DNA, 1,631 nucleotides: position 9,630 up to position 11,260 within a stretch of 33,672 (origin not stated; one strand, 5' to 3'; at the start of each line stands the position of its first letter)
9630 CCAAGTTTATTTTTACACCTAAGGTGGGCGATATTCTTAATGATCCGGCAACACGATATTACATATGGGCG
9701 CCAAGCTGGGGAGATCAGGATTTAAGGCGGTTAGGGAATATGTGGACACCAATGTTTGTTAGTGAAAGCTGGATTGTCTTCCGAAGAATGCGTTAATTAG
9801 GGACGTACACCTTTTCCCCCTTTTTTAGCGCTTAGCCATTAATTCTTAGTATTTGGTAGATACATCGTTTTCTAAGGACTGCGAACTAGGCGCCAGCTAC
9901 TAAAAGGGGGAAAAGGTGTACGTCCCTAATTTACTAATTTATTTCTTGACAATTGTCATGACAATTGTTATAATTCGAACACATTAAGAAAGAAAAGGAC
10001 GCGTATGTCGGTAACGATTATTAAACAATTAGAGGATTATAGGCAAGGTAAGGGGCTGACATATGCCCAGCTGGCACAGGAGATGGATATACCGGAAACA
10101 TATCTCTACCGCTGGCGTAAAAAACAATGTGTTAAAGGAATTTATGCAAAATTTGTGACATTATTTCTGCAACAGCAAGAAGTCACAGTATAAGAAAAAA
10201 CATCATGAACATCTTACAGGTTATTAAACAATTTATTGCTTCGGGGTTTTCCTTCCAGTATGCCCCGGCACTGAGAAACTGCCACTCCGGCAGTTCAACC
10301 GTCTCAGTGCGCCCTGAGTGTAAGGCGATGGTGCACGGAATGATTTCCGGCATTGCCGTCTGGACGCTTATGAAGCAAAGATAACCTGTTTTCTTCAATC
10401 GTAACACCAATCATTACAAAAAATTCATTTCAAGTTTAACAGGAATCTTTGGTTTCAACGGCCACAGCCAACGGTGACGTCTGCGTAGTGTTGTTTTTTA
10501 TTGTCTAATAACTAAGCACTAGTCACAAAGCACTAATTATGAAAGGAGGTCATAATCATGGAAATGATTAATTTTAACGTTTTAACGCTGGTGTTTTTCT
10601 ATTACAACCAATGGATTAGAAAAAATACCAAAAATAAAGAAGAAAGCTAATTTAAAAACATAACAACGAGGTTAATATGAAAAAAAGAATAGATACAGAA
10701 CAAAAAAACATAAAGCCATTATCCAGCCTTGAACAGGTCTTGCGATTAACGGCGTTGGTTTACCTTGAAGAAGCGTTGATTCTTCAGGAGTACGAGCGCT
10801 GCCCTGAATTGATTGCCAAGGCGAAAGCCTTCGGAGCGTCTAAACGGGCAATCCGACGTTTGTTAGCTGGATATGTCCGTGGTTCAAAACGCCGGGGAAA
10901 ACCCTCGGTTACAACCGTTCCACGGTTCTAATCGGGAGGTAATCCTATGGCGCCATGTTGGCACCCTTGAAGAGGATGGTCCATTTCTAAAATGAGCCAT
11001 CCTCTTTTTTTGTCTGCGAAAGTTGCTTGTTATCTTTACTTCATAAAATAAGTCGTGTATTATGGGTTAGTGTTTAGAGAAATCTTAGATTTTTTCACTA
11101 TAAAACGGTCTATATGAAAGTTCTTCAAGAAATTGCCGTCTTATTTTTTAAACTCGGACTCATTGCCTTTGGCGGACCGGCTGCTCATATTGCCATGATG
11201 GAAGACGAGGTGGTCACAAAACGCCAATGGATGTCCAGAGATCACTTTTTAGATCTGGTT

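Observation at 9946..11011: Compact accessory cassette: consensus promoter with embedded perfect palindrome operator, small HTH gene, micro-ORFs and own terminator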

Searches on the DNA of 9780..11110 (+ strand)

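Call 9: search_dna_similar(query=window:9780-11110:+, collection=phages, mode=distant)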
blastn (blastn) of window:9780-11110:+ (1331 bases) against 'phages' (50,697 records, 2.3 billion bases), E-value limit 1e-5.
No match.
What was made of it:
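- On Phage-derived immunity or Cro switch: No blastn match in 50,697 phage records (call 9).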

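Call 10: search_dna_similar(query=window:9780-11110:+, collection=plasmids, mode=distant)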
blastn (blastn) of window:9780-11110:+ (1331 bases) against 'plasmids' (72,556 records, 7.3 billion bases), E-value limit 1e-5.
No match.
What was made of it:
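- There is no match in phage or plasmid DNA collections (calls 9, 10).
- Tried and rejected: blastn of the cassette against phage and plasmid collections found nothing (calls 9, 10).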

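Call 35: search_rna_families(source=window, start=9780, end=11110, threshold=evalue, max_evalue=10, show_alignments=2)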
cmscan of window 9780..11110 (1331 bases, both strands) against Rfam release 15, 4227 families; matches with E-value up to 10: 2.
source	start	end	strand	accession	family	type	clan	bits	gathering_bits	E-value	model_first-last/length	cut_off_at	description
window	10968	11007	+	RF03550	mir-31_2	Gene; miRNA;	-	15.8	97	9.3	22-61/83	no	mir-31_2 microRNA precursor family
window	10178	10241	-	RF01613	ceN109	Gene; snRNA; snoRNA; CD-box;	-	14.3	52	8.3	1-67/67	no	Nematode snoRNA ceN109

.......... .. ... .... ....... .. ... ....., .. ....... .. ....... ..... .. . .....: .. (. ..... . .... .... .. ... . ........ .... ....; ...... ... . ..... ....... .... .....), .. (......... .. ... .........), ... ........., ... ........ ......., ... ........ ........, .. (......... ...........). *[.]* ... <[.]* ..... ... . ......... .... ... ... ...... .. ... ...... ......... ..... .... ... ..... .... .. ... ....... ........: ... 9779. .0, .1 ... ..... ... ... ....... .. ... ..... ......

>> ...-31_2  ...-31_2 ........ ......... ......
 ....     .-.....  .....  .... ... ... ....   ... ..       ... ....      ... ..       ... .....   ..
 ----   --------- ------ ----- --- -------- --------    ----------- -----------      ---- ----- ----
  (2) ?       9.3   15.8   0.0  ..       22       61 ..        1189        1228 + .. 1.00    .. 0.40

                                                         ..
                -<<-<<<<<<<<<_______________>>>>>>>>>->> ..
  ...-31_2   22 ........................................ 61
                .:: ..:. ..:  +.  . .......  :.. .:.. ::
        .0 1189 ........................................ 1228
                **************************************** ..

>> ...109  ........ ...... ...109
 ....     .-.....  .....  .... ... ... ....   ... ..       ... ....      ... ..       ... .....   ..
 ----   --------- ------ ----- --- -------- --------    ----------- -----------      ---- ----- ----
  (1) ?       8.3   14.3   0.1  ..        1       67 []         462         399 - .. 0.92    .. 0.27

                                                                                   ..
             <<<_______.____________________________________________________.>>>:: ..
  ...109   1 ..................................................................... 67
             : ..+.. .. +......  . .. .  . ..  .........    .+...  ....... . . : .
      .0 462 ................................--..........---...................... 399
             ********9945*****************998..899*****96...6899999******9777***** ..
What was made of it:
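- Closest known: Riboswitches with multi-helix junctions. Different: No Rfam model matches, even at E<=10 (call 35).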

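Call 36: search_rna_families(sources=[L013, L014, L015], threshold=evalue, max_evalue=1)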
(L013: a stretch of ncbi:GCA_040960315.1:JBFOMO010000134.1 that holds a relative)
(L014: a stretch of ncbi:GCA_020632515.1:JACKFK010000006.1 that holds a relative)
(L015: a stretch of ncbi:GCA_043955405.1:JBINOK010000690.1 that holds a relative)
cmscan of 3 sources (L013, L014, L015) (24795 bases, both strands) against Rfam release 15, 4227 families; matches with E-value up to 1: 4.
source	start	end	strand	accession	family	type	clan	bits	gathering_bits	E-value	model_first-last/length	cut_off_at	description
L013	129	265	+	RF01911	MIR2118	Gene; miRNA;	-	29.5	85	0.041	1-170/170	no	MIR2118 microRNA precursor family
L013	135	239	+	RF03799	mir-3202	Gene; miRNA;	-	25.9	90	0.2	1-79/79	no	mir-3202 microRNA precursor family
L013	135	239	-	RF03799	mir-3202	Gene; miRNA;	-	25.8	90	0.22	1-79/79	no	mir-3202 microRNA precursor family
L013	146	250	+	RF04164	MIR1507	Gene; miRNA;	-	23.2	73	0.35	1-107/107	no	MIR1507 microRNA precursor family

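Call 73: build_rna_model(alignment_id=A7, structure=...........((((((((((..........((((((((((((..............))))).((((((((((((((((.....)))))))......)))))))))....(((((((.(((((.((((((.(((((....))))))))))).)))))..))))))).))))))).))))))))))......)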
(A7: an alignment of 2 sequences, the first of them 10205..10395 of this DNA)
Model R1 built from alignment A7 (2 sequences, 191 columns); structure: as given.
model positions 191; base pairs 61; branch points 2; effective number of sequences 0.67; information 0.59 bits per position. Calibrated on 0.2 Mb of random sequence (short: E-values are rough).
structure used (alignment columns):
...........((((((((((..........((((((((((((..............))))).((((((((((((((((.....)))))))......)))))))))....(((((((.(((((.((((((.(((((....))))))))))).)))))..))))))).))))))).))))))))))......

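Call 74: search_with_rna_model(model_id=R1, sources=[L073, window], filters=off, max_evalue=10, show_alignments=3)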
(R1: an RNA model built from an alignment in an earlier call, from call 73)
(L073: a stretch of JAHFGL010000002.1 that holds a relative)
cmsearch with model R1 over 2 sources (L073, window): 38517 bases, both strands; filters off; matches with E-value up to 10: 70.
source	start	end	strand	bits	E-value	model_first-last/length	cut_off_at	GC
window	10205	10395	+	238.9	1.3e-55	1-191/191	no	0.48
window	14108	14169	+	19.3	0.0051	1-191/191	no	0.32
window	16432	16499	+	14.1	0.086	1-191/191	no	0.26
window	22390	22437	+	13.7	0.11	1-191/191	no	0.29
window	9937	9975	+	13.6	0.12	1-191/191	no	0.21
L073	1685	1766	-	11.6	0.34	1-191/191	no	0.44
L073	2414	2461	-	11.5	0.36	1-191/191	no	0.46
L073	1585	1775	+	10.7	0.56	1-191/191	no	0.43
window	10960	11011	+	10.3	0.71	1-191/191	no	0.42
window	22395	22442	-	10.2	0.76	1-191/191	no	0.27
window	32061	32092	-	9.4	1.2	1-191/191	no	0.31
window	1836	2001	-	9.2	1.3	1-191/191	no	0.42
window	4801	4875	-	9.2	1.3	1-191/191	no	0.23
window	12651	12697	-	9.1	1.3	1-191/191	no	0.38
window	9793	9938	-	8.9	1.5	1-191/191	no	0.4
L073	2409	2456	+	8.8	1.6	1-191/191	no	0.48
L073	153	187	+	8.2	2.3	1-191/191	no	0.29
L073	4386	4432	+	8.1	2.4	115-162/191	no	0.43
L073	3769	3823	+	7.4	3.4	1-191/191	no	0.35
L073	4393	4424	-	7.4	3.5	122-154/191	no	0.5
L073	4059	4147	-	7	4.4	1-191/191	no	0.37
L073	3565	3613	+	6.8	4.8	1-191/191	no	0.24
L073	1616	1657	-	6.6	5.5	1-191/191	no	0.5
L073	4073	4127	+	6.2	6.6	1-191/191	no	0.4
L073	1955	1996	+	6.2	6.9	1-191/191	no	0.33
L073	2181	2234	+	6.1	7.1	1-191/191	no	0.33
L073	3164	3204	+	6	7.4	1-191/191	no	0.39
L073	1007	1059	+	6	7.7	1-191/191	no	0.38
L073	696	734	+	5.8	8.5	1-191/191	no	0.33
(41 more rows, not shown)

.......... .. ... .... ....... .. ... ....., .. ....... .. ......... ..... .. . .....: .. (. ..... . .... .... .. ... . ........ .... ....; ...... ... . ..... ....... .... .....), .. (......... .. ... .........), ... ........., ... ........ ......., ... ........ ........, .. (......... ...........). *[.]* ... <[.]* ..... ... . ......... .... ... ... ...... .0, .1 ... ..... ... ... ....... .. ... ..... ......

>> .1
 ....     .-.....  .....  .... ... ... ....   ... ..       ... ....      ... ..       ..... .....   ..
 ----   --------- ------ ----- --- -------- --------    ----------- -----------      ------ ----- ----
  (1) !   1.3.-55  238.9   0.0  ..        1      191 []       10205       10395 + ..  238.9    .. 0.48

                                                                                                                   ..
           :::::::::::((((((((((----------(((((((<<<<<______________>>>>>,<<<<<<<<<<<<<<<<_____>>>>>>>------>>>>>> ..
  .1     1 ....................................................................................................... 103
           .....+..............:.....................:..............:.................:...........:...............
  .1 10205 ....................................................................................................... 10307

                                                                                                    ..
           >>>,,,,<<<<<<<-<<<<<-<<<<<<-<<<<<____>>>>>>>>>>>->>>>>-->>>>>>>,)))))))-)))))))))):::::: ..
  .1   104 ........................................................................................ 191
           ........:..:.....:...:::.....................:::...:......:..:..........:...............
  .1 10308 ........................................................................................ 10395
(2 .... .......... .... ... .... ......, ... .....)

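Call 75: search_with_rna_model(model_id=R1, source=L073, start=1540, end=1820, filters=off, max_evalue=0.01, show_alignments=1, make_alignment=true)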
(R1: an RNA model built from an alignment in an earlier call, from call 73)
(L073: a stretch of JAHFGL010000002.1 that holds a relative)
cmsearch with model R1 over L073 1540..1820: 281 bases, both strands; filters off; matches with E-value up to 0.01: 2.
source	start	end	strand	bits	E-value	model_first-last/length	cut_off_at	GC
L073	1685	1766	-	11.6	0.0025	1-191/191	no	0.44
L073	1585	1775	+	10.7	0.0041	1-191/191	no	0.43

Alignment A8: 2 matches aligned to the model, 194 columns, each read 5' to 3' on its own strand. Consensus structure (alignment columns), stored with it:
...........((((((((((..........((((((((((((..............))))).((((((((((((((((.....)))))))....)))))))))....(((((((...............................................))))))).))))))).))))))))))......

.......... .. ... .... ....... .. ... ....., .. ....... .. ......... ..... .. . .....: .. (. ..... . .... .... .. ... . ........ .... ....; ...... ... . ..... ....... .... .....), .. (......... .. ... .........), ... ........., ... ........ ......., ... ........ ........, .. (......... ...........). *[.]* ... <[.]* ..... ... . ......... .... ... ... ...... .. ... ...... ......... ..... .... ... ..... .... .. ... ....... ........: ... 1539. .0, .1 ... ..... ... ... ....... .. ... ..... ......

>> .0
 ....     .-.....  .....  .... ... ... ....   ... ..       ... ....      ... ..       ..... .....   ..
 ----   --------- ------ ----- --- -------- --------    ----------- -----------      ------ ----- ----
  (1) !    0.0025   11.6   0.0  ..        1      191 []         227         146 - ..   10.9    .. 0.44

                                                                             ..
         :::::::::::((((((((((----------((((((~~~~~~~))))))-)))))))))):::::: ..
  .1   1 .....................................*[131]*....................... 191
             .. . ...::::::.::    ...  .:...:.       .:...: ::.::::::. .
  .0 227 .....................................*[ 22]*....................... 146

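Call 112: search_rna_families(sources=[L111, L073, L112], threshold=evalue, max_evalue=1)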
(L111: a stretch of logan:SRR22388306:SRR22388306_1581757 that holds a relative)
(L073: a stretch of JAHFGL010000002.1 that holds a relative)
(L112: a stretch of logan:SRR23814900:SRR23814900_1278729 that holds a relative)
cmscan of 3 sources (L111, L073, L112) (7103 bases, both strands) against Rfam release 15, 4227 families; matches with E-value up to 1: 8.
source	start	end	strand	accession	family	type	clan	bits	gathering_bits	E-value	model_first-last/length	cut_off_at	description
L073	4091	4426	+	RF01766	cspA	Cis-reg; thermoregulator;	-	47.8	78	4.6e-10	1-428/428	no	cspA thermoregulator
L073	4386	4505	-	RF02053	STnc430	Gene; sRNA;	-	30.6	47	0.083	1-162/162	no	Enterobacterial sRNA STnc430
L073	4361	4427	+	RF00506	Thr_leader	Cis-reg; leader;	-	28.9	55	0.027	1-118/118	no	Threonine operon leader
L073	4390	4496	-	RF00506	Thr_leader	Cis-reg; leader;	-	26.5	55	0.1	1-118/118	no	Threonine operon leader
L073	4385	4426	+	RF00084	CsrC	Gene; sRNA;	CL00106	25.9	61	8.8e-05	203-244/255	no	CsrC RNA family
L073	4393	4424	-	RF00084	CsrC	Gene; sRNA;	CL00106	20.6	61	0.0051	211-242/255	no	CsrC RNA family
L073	4368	4430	+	RF02353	BjrC68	Gene; sRNA;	-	19.5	39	0.18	1-82/82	no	Bradyrhizobiaceae sRNA BjrC68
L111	1162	1238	-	RF01926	mir-981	Gene; miRNA;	-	17.6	51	0.51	1-86/86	no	mir-981 microRNA precursor family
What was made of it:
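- Closest known: Translated, structured mRNA leaders. Different: No Rfam family matches (calls 35, 112).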
